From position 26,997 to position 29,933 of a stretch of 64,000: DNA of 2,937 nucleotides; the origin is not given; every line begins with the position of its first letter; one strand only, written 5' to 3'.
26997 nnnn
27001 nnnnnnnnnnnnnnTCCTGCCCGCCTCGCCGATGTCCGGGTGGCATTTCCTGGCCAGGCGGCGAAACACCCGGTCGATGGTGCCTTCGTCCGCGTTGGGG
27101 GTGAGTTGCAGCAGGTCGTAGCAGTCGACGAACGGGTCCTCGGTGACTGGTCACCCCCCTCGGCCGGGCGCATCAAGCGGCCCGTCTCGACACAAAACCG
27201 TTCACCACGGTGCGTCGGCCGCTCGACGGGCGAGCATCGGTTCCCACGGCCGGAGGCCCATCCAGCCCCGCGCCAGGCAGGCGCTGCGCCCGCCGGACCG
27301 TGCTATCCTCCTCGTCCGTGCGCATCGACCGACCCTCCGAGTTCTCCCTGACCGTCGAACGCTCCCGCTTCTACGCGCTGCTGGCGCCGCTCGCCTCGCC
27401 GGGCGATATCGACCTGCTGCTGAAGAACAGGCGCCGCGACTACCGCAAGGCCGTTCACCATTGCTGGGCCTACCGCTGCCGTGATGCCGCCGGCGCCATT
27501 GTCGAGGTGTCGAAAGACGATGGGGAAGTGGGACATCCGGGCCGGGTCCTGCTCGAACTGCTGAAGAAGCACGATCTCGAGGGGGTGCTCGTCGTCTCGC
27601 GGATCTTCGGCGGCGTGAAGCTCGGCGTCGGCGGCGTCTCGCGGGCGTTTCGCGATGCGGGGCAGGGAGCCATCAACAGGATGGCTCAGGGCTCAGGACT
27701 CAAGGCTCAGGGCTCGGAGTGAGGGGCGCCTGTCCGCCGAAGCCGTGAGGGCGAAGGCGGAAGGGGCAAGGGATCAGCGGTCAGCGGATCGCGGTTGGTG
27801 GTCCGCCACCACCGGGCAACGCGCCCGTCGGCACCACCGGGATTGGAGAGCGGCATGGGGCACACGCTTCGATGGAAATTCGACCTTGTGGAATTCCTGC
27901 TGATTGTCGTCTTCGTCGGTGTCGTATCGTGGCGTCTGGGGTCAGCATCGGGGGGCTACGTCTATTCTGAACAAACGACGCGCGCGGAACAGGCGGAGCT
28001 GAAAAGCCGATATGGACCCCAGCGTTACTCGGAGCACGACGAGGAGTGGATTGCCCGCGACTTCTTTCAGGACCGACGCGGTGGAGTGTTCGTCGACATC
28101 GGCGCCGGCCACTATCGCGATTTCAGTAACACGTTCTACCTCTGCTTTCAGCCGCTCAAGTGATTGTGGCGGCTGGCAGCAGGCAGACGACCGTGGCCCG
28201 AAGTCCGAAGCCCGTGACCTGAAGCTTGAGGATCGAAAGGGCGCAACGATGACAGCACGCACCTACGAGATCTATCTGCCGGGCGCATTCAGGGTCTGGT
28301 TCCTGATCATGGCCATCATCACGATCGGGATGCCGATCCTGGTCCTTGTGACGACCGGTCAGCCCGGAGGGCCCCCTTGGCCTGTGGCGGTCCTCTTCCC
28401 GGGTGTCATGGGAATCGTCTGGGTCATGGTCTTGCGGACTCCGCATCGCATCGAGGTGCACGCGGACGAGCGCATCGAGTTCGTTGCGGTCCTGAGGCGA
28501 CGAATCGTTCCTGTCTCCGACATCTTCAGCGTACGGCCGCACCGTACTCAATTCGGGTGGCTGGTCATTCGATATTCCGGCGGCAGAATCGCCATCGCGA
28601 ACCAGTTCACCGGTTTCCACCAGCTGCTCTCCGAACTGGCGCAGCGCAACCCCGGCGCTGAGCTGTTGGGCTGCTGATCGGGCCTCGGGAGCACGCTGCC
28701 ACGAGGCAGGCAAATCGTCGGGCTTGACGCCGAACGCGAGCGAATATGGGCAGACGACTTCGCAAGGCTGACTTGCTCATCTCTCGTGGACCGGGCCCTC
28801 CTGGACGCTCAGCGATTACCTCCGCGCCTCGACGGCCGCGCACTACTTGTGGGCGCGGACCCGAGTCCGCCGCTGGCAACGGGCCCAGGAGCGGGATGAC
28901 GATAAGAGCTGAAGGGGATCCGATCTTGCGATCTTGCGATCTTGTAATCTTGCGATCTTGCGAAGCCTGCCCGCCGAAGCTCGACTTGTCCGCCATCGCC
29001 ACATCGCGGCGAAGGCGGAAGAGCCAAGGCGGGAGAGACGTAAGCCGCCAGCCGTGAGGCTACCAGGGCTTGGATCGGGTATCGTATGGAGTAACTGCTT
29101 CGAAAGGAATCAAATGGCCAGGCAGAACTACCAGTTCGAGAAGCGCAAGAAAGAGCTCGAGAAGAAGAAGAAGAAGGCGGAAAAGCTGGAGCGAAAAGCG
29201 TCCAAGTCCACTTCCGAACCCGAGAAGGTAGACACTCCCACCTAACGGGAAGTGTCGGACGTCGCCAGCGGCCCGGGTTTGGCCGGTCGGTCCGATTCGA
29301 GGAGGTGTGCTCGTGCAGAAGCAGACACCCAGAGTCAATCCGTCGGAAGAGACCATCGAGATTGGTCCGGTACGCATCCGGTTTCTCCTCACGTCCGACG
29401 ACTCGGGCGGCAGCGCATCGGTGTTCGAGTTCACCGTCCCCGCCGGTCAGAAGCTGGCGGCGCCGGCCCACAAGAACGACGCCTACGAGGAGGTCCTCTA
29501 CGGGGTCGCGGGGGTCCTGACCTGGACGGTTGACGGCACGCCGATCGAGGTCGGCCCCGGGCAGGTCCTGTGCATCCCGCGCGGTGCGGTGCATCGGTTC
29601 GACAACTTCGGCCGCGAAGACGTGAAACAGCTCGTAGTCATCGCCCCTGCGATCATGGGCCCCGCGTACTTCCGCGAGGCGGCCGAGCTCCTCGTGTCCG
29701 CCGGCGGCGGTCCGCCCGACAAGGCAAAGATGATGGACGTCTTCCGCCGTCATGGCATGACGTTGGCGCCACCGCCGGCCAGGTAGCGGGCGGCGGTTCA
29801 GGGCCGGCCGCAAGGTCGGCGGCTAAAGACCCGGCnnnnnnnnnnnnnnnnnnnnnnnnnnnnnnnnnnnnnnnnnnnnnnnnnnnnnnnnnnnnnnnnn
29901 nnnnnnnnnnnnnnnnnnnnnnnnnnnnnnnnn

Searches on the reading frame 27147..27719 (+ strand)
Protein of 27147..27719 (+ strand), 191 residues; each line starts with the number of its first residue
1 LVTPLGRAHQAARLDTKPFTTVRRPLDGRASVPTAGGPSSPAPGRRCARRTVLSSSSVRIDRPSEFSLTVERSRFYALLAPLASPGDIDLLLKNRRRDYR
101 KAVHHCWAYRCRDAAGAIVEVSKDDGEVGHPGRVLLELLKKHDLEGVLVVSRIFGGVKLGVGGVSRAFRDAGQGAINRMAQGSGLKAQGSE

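Call 20: search_protein_families(library=pfam, proteins=[window:27147-27719:+], max_evalue=0.001)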
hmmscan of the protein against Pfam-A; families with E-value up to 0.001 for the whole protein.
window:27147-27719:+ (191 aa): 1 family
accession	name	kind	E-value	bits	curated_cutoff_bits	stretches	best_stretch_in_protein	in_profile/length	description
PF01205.25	UPF0029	-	9.6e-24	83.9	27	1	72-175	2-106/107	Uncharacterized protein family UPF0029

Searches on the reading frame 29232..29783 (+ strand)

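Call 70: search_protein_families(library=pfam, proteins=[window:29232-29783:+], max_evalue=0.0001)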
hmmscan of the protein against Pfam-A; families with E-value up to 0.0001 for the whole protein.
window:29232-29783:+ (184 aa): 1 family
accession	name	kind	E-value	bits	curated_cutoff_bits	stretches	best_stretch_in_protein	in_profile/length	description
PF07883.17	Cupin_2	-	5e-13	49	27.2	1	66-136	2-69/70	Cupin domain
